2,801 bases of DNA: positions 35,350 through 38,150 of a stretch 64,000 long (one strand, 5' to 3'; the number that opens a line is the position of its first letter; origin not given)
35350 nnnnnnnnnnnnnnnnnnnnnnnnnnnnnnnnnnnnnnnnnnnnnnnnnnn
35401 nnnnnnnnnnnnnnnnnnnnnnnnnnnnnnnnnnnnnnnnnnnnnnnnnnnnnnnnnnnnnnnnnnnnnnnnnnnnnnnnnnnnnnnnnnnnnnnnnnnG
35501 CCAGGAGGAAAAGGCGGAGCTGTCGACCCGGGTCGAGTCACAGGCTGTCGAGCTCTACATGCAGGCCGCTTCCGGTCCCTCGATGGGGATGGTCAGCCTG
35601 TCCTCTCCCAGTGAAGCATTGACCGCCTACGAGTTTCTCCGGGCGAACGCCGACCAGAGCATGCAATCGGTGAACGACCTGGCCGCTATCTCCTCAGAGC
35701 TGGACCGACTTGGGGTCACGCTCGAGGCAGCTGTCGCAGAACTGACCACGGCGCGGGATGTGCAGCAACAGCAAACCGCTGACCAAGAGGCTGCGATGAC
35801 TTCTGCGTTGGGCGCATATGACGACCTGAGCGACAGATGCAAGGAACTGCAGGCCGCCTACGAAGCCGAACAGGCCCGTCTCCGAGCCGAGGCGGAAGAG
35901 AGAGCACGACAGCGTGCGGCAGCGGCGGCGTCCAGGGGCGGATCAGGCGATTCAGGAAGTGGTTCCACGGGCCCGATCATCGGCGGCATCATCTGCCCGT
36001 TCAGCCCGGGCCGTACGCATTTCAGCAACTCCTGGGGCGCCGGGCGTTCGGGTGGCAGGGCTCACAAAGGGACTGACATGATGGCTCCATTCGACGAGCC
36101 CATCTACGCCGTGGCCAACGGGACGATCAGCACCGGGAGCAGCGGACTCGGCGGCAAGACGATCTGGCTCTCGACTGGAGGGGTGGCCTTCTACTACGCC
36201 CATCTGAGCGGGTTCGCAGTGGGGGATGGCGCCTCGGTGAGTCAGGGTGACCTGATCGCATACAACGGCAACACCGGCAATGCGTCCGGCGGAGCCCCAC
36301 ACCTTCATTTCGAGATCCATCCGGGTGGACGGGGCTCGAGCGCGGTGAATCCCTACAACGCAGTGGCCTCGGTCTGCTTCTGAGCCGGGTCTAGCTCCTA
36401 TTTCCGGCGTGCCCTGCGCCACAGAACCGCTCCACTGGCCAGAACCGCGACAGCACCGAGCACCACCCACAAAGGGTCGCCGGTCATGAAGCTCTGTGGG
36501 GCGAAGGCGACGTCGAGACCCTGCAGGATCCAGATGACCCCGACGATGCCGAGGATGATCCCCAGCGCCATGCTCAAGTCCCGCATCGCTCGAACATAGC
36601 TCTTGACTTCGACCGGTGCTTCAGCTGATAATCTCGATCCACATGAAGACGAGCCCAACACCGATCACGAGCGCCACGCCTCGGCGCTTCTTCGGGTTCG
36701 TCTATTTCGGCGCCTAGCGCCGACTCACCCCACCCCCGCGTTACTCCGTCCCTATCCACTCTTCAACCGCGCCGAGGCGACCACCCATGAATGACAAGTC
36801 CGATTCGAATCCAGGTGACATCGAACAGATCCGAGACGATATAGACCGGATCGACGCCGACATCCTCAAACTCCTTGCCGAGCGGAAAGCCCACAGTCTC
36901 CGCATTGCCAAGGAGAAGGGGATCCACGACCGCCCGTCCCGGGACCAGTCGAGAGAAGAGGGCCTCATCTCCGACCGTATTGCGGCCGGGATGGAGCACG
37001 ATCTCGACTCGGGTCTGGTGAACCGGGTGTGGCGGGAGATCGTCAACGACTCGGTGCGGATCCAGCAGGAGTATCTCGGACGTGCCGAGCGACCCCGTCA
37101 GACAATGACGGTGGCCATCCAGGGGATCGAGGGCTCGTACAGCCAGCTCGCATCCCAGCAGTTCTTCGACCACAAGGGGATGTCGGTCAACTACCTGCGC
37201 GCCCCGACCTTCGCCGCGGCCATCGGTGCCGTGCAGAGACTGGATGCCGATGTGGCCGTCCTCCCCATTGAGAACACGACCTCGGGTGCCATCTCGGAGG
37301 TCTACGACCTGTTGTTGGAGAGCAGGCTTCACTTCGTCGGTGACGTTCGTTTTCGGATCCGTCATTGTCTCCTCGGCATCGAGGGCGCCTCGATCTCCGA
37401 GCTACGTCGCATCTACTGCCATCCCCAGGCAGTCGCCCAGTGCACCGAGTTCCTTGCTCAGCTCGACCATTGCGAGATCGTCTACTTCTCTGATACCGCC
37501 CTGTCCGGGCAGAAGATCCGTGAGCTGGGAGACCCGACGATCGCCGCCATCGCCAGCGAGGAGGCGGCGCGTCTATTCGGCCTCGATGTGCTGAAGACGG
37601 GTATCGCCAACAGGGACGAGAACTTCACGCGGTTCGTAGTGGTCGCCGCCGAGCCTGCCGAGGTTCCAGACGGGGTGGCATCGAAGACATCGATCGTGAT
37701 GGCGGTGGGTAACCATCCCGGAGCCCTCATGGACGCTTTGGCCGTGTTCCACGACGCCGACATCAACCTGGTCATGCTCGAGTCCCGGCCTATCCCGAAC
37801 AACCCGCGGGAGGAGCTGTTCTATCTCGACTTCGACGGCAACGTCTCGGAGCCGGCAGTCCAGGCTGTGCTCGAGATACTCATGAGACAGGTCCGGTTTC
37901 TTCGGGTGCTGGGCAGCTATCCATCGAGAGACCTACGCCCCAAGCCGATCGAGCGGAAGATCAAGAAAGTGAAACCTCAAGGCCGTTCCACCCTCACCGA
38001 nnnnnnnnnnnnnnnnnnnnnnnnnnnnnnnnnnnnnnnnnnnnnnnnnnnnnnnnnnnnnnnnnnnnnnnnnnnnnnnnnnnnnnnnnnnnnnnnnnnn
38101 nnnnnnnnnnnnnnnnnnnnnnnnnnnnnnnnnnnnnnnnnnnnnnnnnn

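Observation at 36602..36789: Phe-rich leader peptide with a built-in SD-sequestering stem upstream of the chorismate mutase/prephenate dehydratase/DAHPS fusion: predicted translational attenuator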

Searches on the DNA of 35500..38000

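Call 4: search_rna_families(source=window, start=35500, end=38000, threshold=evalue, max_evalue=10, show_alignments=3)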
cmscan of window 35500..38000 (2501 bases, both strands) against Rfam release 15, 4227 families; matches with E-value up to 10: 2.
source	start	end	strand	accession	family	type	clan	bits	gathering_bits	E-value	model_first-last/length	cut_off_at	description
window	35571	35625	+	RF03830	mir-1003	Gene; miRNA;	-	16.9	90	4.9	1-56/56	no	mir-1003 microRNA precursor family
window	37637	37654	+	RF01129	sR44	Gene; snRNA; snoRNA; CD-box;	-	13.3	45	4.9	38-55/55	no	Small nucleolar RNA sR44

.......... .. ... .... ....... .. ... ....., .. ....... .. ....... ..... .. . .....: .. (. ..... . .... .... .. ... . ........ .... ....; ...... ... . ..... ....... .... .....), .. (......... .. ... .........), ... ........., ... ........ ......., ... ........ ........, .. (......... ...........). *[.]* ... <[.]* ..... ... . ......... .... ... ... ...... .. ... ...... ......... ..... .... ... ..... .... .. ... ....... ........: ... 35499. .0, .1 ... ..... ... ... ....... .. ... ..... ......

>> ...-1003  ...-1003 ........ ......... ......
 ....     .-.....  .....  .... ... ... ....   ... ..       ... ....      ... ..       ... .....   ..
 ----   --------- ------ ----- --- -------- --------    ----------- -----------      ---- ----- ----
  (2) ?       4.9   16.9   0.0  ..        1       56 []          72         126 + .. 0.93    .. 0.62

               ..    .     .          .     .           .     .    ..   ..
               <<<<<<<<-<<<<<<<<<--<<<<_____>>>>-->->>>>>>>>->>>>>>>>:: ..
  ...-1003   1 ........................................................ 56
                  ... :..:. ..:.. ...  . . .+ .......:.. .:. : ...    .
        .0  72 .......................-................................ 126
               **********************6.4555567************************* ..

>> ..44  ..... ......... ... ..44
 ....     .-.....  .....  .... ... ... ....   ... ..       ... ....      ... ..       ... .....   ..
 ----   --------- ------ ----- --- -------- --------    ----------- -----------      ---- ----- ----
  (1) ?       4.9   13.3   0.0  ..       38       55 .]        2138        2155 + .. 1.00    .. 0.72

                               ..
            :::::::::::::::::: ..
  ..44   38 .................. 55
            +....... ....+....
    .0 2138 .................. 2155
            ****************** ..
